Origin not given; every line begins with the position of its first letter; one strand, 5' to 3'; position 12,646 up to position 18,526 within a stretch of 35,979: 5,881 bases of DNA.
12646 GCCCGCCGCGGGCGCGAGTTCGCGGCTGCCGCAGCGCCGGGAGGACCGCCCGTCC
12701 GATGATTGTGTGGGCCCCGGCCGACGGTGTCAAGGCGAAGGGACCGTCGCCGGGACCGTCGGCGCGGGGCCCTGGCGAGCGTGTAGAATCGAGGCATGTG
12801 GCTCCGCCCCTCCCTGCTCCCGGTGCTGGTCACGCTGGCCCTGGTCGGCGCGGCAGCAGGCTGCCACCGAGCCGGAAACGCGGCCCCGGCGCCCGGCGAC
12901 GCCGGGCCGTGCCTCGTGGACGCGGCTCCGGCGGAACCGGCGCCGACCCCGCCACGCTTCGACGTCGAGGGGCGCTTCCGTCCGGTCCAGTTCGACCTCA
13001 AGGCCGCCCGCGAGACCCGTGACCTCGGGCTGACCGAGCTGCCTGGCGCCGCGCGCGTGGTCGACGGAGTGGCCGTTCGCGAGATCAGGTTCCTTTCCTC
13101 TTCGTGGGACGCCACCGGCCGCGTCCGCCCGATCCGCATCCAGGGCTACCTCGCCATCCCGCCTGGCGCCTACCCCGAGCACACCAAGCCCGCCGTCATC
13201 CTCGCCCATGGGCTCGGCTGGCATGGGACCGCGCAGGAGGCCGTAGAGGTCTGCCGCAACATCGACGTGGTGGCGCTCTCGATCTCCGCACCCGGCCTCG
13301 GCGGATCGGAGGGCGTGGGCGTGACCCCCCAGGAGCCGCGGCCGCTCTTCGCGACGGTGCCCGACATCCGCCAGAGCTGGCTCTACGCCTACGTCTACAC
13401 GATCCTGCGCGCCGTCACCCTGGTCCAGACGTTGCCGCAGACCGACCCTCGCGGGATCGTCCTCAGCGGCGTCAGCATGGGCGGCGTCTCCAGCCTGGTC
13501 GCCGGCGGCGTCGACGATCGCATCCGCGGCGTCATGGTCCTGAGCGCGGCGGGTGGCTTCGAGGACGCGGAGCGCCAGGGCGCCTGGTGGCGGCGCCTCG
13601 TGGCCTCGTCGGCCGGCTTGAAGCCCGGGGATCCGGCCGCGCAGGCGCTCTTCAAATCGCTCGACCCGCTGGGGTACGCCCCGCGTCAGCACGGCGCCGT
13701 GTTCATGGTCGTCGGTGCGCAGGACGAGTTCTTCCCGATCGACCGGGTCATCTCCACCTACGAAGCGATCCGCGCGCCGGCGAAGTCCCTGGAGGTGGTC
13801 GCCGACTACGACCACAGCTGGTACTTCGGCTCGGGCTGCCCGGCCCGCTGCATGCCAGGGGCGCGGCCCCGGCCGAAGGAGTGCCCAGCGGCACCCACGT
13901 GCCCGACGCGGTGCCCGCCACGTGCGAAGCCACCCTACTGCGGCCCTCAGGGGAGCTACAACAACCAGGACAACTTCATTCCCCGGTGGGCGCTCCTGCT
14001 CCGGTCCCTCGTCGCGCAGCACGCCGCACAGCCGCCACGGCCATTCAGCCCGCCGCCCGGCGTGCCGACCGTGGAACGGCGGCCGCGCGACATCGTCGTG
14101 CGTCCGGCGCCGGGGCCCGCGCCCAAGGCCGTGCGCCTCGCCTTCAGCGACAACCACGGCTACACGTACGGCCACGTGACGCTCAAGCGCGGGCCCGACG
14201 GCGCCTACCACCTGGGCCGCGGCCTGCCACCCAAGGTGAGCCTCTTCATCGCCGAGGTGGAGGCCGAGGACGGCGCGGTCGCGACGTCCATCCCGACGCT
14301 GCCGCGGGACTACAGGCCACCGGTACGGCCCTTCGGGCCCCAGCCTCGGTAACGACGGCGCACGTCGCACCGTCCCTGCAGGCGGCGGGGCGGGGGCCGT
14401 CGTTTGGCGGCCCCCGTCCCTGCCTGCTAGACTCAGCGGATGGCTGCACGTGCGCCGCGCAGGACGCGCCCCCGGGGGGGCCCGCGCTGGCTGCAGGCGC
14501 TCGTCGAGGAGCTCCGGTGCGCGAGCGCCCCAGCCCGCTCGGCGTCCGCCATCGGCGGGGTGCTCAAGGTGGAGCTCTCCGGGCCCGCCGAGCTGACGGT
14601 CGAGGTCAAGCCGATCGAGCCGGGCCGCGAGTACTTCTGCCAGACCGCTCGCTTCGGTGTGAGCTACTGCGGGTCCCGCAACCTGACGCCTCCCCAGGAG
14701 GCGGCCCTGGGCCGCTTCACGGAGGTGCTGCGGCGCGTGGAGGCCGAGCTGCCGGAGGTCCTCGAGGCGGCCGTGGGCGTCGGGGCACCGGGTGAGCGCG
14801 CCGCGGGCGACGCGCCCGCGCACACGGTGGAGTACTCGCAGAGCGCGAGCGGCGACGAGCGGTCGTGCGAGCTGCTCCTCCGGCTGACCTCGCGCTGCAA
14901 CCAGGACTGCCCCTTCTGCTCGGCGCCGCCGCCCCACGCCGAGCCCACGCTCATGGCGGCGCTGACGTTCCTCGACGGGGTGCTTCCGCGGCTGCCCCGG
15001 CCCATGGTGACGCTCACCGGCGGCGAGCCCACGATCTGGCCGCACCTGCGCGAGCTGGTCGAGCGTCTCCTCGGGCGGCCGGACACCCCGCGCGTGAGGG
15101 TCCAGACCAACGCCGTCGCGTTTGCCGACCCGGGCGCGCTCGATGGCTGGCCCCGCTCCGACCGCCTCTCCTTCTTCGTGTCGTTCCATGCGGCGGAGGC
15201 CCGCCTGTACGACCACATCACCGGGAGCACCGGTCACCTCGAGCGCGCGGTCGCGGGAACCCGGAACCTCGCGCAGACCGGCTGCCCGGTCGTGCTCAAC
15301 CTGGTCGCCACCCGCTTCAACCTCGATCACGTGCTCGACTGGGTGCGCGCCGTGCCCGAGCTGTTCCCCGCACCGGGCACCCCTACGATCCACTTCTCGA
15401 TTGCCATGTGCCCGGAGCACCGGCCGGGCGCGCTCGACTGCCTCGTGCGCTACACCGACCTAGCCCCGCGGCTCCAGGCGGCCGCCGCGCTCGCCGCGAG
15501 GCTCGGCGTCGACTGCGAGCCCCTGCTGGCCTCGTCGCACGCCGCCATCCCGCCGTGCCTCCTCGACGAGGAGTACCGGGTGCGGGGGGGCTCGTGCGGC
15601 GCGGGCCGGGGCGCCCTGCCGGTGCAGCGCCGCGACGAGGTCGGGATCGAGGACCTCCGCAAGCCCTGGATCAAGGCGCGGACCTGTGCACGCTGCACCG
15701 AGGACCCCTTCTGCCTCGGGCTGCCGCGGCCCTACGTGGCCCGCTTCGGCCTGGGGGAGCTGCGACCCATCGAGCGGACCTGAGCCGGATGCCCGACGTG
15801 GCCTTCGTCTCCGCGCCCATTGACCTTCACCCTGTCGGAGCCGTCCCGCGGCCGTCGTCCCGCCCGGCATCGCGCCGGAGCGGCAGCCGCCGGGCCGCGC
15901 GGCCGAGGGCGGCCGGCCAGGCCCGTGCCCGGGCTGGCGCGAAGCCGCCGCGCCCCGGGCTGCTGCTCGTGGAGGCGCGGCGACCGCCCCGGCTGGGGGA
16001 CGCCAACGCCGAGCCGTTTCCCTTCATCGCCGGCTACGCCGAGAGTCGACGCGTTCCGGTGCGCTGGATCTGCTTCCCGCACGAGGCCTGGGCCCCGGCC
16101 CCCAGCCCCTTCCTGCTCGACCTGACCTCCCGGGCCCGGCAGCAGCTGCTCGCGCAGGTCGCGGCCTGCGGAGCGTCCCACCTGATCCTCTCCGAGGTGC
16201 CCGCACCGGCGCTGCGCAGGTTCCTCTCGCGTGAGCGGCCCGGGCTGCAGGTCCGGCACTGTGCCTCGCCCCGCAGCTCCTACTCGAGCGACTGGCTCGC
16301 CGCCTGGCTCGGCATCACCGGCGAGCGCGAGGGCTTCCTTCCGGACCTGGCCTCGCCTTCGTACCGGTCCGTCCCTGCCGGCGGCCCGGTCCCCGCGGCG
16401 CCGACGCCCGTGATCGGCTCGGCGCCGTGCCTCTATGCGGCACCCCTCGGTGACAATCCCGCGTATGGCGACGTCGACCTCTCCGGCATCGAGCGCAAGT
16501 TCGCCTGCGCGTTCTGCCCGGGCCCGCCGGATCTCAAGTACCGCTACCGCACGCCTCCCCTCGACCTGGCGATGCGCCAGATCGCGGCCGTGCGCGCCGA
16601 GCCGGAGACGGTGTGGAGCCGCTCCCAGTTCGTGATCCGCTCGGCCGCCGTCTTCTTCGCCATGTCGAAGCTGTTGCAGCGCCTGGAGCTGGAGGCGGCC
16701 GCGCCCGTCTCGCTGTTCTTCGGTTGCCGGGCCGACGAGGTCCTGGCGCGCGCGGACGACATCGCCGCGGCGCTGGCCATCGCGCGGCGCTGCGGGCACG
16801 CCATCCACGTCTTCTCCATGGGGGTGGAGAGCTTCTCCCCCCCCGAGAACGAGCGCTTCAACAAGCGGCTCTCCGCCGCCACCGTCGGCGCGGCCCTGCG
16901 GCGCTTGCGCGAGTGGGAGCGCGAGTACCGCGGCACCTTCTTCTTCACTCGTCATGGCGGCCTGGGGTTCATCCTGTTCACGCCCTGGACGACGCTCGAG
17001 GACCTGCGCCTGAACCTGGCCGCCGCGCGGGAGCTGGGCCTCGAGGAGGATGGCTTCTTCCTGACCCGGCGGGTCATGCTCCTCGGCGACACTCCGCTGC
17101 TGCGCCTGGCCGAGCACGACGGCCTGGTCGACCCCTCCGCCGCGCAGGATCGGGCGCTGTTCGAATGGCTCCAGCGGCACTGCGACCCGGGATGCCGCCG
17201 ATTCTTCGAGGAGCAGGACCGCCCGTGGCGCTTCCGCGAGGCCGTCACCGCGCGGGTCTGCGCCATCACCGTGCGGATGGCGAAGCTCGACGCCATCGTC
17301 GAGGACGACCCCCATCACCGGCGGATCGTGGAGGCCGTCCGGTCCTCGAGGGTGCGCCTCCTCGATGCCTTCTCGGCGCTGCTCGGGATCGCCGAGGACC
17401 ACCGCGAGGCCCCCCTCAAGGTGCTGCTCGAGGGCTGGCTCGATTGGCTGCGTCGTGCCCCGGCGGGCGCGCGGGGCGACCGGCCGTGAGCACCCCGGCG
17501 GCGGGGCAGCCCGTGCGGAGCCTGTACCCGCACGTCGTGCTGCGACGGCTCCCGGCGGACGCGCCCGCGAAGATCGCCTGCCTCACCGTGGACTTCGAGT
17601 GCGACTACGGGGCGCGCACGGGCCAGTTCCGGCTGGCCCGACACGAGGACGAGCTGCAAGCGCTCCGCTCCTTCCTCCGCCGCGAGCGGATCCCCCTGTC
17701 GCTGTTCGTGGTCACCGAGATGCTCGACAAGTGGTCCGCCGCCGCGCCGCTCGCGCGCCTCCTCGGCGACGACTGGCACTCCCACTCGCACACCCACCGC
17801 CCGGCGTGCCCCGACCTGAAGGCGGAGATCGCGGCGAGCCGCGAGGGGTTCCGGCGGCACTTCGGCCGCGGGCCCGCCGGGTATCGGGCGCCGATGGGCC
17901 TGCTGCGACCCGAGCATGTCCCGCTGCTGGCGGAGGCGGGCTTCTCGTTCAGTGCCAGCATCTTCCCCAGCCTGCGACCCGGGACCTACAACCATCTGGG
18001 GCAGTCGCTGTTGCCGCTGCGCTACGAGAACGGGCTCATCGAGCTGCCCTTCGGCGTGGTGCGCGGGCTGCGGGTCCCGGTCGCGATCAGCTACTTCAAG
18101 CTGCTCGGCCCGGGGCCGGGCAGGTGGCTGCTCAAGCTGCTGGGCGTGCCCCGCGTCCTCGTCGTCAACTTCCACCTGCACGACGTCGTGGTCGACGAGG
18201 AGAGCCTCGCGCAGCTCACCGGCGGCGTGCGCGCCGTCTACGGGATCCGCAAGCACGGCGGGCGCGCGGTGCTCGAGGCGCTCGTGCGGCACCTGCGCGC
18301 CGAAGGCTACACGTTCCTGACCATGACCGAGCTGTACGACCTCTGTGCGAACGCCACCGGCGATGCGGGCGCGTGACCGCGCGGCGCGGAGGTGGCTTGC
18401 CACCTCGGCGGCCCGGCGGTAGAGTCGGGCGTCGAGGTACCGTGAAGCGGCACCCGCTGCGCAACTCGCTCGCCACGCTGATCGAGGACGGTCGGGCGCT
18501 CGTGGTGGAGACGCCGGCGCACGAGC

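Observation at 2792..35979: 33-kb island made almost entirely of Fe-S/radical enzymes: 12 radical-SAM(-like) genes, a nitrogenase-like reductase and 3 U32 proteins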

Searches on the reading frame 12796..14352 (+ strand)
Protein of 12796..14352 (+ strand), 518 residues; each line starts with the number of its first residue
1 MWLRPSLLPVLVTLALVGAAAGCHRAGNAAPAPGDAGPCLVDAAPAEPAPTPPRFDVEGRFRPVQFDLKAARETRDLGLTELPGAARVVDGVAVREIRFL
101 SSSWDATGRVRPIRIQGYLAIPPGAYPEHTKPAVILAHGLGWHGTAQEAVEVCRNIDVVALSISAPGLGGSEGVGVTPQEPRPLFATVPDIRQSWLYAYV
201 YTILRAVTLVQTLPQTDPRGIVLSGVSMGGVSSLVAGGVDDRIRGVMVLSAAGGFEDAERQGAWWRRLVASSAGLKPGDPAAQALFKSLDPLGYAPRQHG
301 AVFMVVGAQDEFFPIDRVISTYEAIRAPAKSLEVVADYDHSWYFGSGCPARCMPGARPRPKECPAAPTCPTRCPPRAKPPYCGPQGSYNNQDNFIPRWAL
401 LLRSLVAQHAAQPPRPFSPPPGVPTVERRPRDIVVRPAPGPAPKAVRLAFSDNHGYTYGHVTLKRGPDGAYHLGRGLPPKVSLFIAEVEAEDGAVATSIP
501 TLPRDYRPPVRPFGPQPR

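Call 7: search_protein_families(library=pfam, proteins=[window:12796-14352:+], max_evalue=0.01)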
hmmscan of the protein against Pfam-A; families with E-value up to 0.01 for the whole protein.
window:12796-14352:+ (518 aa): 4 families
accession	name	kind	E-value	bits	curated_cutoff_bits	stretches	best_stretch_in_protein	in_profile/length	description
PF05448.18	AXE1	-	2e-07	30.6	21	1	184-247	140-204/321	Acetyl xylan esterase (AXE1)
PF10142.15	PhoPQ_related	-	1.5e-05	24.3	20.3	1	201-341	151-302/367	PhoPQ-activated pathogenicity-related protein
PF00756.26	Esterase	-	0.00051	20.3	22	1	119-322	12-207/251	Putative esterase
PF12146.15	Hydrolase_4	-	0.0025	17.6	27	0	129-271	2-128/239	Serine aminopeptidase, S33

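Call 10: search_protein_families(library=ncbifam, proteins=[window:12796-14352:+], max_evalue=0.001)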
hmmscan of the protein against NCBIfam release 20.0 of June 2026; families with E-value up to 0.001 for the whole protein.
window:12796-14352:+ (518 aa): 0 families

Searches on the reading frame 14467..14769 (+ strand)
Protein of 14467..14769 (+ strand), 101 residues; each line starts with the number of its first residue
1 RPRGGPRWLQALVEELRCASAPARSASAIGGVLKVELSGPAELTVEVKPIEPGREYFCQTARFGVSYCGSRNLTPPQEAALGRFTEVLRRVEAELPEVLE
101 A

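Call 51: predict_structure(alignment_id=A4)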
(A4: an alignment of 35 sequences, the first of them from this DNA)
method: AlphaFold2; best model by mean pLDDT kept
length: 101 residues; sequences in the alignment: 35
mean_pLDDT: 87.5   pTM: 0.78
mean pLDDT of the five models: 87.5, 86.4, 84.1, 84.0, 81.5
residues with pLDDT >= 90: 54; 70-90: 42; 50-70: 2; < 50: 3
segments of 3 or more residues with pLDDT < 50: none
pLDDT, mean of each block of 10 residues (from residue 1): 66 83 89 90 93 95 92 89 91 88 79
secondary structure, 60 per line:
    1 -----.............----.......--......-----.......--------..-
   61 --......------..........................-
elements in order: H6-18 E23-29 E32-37 E43-49 E63-68 H75-100

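Call 54: fold_search(model_id=the predicted structure, library=pdb)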
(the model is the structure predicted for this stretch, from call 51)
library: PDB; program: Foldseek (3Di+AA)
matches with E <= 10: 393; with E <= 0.001: 0
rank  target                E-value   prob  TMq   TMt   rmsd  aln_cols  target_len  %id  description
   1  1jya_B                3.2e-01  0.15  0.24  0.21  12.5       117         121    8  Crystal Structure of SycE (released 2001-10-31)
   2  6z98_MODEL_1_A        3.4e-01  0.15  0.33  0.24   8.0       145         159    8  NMR solution structure of the peach allergen Pru p 1.0101 (released 2021-06-30)
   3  5hzk_B                4.0e-01  0.08  0.22  0.07  14.1       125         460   11  Crystal structure of photoinhibitable Intersectin1 containing wildtype LOV2 domain in complex with Cdc42 (released 2016-12-21)
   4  4jmf_B                4.8e-01  0.14  0.25  0.23  12.6       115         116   11  Crystal structure of ExoT (residues 28 -77)- SpcS complex from Pseudomonas aeruginosa at 2.1 angstrom (released 2014-02-05)
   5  1n5b_B                4.8e-01  0.13  0.24  0.22  12.4       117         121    9  Crystal Structure Of The Yersinia enterocolitica Molecular Chaperone Syce (released 2002-11-20)
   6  4nf9_B                5.1e-01  0.30  0.39  0.22   9.5       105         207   11  Structure of the Knl1/Nsl1 complex (released 2014-03-19)
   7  1l2w_D                6.9e-01  0.10  0.25  0.22  12.7       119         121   12  Crystal Structure of the Yersinia Virulence Effector YopE Chaperone-binding Domain in Complex with its Secretion Chape (released 2002-06-12)
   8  1n5b_A                7.4e-01  0.11  0.25  0.21  12.2       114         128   10  Crystal Structure Of The Yersinia enterocolitica Molecular Chaperone Syce (released 2002-11-20)
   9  5kph_MODEL_1_A        7.4e-01  0.09  0.24  0.27   9.2        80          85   24  Solution NMR Structure of Denovo Beta Sheet Design Protein, Northeast Structural Genomics Consortium (NESG) Ta (released 2016-09-28)
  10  1l2w_F                8.3e-01  0.09  0.24  0.22  12.8       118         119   10  Crystal Structure of the Yersinia Virulence Effector YopE Chaperone-binding Domain in Complex with its Secretion Chape (released 2002-06-12)
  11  1l2w_A                8.3e-01  0.09  0.25  0.22  12.8       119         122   10  Crystal Structure of the Yersinia Virulence Effector YopE Chaperone-binding Domain in Complex with its Secretion Chape (released 2002-06-12)
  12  1fm4                  8.3e-01  0.09  0.29  0.21   9.0       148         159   11  CRYSTAL STRUCTURE OF THE BIRCH POLLEN ALLERGEN BET V 1L (released 2002-12-20)
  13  7tbn_B                8.3e-01  0.06  0.21  0.08  12.0       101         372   12  LOV2-DARPIN fusion : D11 (released 2023-07-05)
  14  3c6k_D                8.8e-01  0.15  0.33  0.14   6.6        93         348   10  Crystal structure of human spermine synthase in complex with spermidine and 5-methylthioadenosine (released 2008-02-19)
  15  4qtk_B                8.8e-01  0.13  0.29  0.21  12.8        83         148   14  Complex of WOPR domain of Wor1 in Candida albicans with the 17bp dsDNA (released 2014-08-13)
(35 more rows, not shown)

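Call 59: search_protein_families(library=pfam, alignment_id=A4, max_evalue=1)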
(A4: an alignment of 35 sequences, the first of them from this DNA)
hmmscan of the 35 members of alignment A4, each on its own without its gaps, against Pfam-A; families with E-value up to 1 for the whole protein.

A. member 1, seq(101 aa): 0 families

B. families by the number of members that match (of 35 scanned): 9 families
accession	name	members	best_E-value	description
PF08402.16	TOBE_2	2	0.0035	TOBE domain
PF18029.7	Glyoxalase_6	1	0.0069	Glyoxalase-like domain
PF08940.17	DUF1918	1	0.032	Domain of unknown function (DUF1918)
PF03466.25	LysR_substrate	1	0.051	LysR substrate binding domain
PF18435.7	EstA_Ig_like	1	0.088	Esterase Ig-like N-terminal domain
PF17840.6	Tugs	1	0.12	Tethering Ubl4a to BAGS domain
PF15765.10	DUF4694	1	0.16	Domain of unknown function (DUF4694)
PF07022.19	Phage_CI_repr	1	0.16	Bacteriophage CI repressor helix-turn-helix domain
PF10554.14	Phage_ASH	1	0.25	Ash protein family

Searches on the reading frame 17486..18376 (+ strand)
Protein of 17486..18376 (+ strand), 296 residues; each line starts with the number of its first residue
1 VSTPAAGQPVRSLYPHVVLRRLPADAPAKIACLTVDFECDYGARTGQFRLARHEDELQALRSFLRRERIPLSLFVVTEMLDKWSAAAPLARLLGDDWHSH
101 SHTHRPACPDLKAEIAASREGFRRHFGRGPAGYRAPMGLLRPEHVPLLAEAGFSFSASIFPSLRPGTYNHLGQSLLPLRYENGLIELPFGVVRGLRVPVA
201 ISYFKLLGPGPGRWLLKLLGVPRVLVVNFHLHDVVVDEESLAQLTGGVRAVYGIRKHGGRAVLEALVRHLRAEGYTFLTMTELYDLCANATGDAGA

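Call 7: search_protein_families(library=pfam, proteins=[window:17486-18376:+], max_evalue=0.01)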
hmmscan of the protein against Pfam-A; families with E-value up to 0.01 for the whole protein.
window:17486-18376:+ (296 aa): 2 families
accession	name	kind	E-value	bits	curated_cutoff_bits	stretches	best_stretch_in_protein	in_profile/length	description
PF01522.26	Polysacc_deac_1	-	3.2e-05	24.3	23.1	1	58-154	22-122/124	Polysaccharide deacetylase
PF03065.20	Glyco_hydro_57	-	0.0018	18.1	21.2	1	109-155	122-168/291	Glycosyl hydrolase family 57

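Call 10: search_protein_families(library=ncbifam, proteins=[window:17486-18376:+], max_evalue=0.001)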
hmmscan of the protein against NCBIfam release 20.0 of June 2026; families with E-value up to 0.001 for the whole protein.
window:17486-18376:+ (296 aa): 1 family
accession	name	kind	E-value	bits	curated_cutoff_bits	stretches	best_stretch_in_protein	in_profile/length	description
TIGR03006.1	pepcterm_polyde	equivalog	2.4e-05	23.6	276.2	1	99-240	78-230/272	XrtA system polysaccharide deacetylase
